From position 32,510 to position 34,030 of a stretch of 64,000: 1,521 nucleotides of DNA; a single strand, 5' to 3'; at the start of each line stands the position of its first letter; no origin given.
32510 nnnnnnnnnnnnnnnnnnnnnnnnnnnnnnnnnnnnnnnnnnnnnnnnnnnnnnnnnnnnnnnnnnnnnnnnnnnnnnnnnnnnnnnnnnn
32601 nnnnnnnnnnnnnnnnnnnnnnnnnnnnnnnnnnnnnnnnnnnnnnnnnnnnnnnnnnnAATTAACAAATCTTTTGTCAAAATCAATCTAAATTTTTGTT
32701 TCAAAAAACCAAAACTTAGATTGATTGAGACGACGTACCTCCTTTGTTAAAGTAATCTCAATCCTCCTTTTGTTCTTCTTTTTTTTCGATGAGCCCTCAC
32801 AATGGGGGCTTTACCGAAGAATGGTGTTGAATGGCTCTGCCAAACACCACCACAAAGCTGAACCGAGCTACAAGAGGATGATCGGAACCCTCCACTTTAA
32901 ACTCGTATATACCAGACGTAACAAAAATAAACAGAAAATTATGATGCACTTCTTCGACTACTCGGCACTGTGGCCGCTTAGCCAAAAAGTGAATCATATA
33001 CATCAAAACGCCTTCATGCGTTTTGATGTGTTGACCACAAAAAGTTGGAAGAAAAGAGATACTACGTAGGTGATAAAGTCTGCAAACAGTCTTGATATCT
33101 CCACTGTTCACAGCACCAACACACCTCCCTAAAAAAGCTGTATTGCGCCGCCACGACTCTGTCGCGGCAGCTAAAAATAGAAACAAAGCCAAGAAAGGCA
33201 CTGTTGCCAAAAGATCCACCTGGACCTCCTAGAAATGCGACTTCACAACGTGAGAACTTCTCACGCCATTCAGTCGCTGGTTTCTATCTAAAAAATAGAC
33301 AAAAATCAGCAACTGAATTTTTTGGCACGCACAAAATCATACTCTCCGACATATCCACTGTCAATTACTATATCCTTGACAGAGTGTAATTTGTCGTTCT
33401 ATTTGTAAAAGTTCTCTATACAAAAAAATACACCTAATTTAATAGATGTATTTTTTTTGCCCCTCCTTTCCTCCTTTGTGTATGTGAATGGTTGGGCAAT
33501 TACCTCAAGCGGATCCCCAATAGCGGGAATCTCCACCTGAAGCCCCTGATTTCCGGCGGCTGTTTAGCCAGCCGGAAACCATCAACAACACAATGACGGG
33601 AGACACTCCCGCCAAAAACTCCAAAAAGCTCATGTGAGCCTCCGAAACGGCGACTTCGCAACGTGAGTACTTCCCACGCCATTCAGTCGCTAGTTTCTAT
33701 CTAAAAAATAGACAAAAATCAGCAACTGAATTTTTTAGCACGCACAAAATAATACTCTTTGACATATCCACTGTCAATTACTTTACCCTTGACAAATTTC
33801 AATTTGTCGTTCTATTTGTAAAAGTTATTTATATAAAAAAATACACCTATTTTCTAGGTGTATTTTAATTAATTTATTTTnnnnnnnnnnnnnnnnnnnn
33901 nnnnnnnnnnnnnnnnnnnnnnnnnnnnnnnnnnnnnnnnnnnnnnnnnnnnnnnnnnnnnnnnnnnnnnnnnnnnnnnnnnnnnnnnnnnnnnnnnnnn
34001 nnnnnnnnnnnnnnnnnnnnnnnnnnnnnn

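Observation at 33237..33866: Two 413-bp-period direct repeats, each carrying a GC hairpin, a TTGACA-centred palindrome and a terminator: candidate duplicated small-RNA or regulatory cassettes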

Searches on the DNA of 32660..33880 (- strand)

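Call 27: search_dna_similar(query=window:32660-33880:-, collection=phages, mode=distant, max_evalue=0.01)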
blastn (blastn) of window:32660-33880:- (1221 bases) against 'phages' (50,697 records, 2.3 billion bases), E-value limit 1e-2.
Records with a match: 7; places in all: 7; records where one place covers at least 80% of the query: 0.
Best place of each record, by identity: 80-90% 7.
By first word of the organism name: Pseudomonas 7.
By host as written in the record: Pseudomonas aeruginosa 3; - 3; Pseudomonas aeruginosa BWKH36 1.
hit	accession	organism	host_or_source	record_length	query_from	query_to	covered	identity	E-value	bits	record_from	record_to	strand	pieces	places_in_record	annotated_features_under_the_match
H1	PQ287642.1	Pseudomonas phage HHBS36_1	Pseudomonas aeruginosa BWKH36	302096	1099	1138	3%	87.8%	9e-3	49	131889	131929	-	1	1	hypothetical protein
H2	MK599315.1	Pseudomonas phage PA1C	Pseudomonas aeruginosa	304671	1099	1138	3%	87.8%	9e-3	49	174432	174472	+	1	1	hypothetical protein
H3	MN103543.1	Pseudomonas phage vB_PaeM_PS119XW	-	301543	1099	1138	3%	87.8%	9e-3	49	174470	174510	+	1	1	hypothetical protein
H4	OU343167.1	Pseudomonas phage vB_PaeM_phiLBG22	-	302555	1099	1138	3%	87.8%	9e-3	49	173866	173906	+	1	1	record has no annotation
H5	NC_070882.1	Pseudomonas phage vB_PaeM_PS119XW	-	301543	1099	1138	3%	87.8%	9e-3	49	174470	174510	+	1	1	hypothetical protein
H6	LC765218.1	Pseudomonas phage BRkr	Pseudomonas aeruginosa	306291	1099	1138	3%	87.8%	9e-3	49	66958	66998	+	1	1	hypothetical protein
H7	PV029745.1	Pseudomonas phage phiHQ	Pseudomonas aeruginosa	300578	1099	1134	3%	88.9%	9e-3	48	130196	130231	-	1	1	hypothetical protein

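Call 28: search_dna_similar(query=window:32660-33880:-, collection=plasmids, mode=distant, max_evalue=0.01)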
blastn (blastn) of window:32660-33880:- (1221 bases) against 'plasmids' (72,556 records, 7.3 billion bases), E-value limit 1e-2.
Records with a match: 3; places in all: 3; records where one place covers at least 80% of the query: 0.
Best place of each record, by identity: 90-95% 3.
By first word of the organism name: Bacillus 3.
By predicted mobility (MOB-suite, as given by PLSDB): non-mobilizable 3.
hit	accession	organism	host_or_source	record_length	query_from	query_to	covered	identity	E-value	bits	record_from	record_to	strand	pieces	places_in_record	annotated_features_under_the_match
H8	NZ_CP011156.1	Bacillus cereus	cell culture,vomit of food poisoning ...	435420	11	45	3%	91.4%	8e-3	51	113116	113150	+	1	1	hypothetical protein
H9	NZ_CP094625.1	Bacillus thuringiensis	whole organism,soil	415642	11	45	3%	91.4%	8e-3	51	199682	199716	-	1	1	hypothetical protein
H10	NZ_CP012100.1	Bacillus thuringiensis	whole organism,soil sample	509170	14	45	3%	93.8%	8e-3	50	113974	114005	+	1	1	none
